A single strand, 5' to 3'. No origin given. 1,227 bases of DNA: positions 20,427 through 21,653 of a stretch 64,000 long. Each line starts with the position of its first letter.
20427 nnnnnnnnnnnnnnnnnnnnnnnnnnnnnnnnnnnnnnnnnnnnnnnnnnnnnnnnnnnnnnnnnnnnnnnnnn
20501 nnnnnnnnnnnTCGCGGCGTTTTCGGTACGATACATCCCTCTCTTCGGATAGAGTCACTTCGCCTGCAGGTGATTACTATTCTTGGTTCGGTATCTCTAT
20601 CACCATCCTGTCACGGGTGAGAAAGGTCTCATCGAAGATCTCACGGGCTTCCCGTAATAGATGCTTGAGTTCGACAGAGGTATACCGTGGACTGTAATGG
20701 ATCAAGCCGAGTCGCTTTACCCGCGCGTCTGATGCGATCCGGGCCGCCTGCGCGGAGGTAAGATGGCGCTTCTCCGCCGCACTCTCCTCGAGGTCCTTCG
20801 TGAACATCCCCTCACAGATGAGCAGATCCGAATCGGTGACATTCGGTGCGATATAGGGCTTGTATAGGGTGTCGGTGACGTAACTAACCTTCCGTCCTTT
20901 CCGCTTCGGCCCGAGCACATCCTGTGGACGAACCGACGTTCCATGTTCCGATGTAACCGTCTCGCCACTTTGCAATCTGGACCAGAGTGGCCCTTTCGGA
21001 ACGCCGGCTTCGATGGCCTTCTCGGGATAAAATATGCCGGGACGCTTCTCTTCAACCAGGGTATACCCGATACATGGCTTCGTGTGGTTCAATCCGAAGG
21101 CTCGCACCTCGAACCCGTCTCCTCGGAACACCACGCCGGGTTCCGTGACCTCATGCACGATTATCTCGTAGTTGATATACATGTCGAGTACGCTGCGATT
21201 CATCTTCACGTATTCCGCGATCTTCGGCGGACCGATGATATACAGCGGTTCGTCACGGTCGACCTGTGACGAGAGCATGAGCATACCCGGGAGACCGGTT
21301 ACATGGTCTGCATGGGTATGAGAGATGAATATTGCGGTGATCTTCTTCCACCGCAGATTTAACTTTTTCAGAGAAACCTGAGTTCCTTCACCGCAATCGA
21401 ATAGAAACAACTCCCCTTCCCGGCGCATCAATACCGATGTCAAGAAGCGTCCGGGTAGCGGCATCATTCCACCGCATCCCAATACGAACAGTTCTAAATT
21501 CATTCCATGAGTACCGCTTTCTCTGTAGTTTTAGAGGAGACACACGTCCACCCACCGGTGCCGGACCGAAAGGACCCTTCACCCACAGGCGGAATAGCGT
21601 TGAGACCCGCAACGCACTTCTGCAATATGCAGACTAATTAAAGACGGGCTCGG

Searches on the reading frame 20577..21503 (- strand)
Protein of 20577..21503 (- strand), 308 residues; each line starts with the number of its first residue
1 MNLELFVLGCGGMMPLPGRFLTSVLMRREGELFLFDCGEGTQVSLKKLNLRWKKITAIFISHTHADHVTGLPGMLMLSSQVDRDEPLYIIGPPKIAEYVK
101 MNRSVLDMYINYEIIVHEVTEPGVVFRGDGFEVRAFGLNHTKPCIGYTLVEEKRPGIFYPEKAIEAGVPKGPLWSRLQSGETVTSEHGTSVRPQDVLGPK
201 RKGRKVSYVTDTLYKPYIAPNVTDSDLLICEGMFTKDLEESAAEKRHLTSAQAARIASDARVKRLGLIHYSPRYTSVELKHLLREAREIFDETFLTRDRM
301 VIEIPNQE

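Call 72: search_protein_families(library=pfam, proteins=[window:20577-21503:-], max_evalue=0.001)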
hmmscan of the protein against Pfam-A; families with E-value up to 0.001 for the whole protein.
window:20577-21503:- (308 aa): 4 families
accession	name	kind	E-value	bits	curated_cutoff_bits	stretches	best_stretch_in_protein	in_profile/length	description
PF12706.13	Lactamase_B_2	-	1.9e-19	70.5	27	2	33-150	3-131/200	Beta-lactamase superfamily domain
PF00753.33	Lactamase_B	-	1.2e-10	42.1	22.7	1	22-73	7-62/196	Metallo-beta-lactamase superfamily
PF13691.12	Lactamase_B_4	-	6.8e-05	22.9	27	1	23-68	14-61/63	tRNase Z endonuclease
PF23023.1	Anti-Pycsar_Apyc1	-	0.0004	20.4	50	1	22-71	21-70/250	Anti-Pycsar protein Apyc1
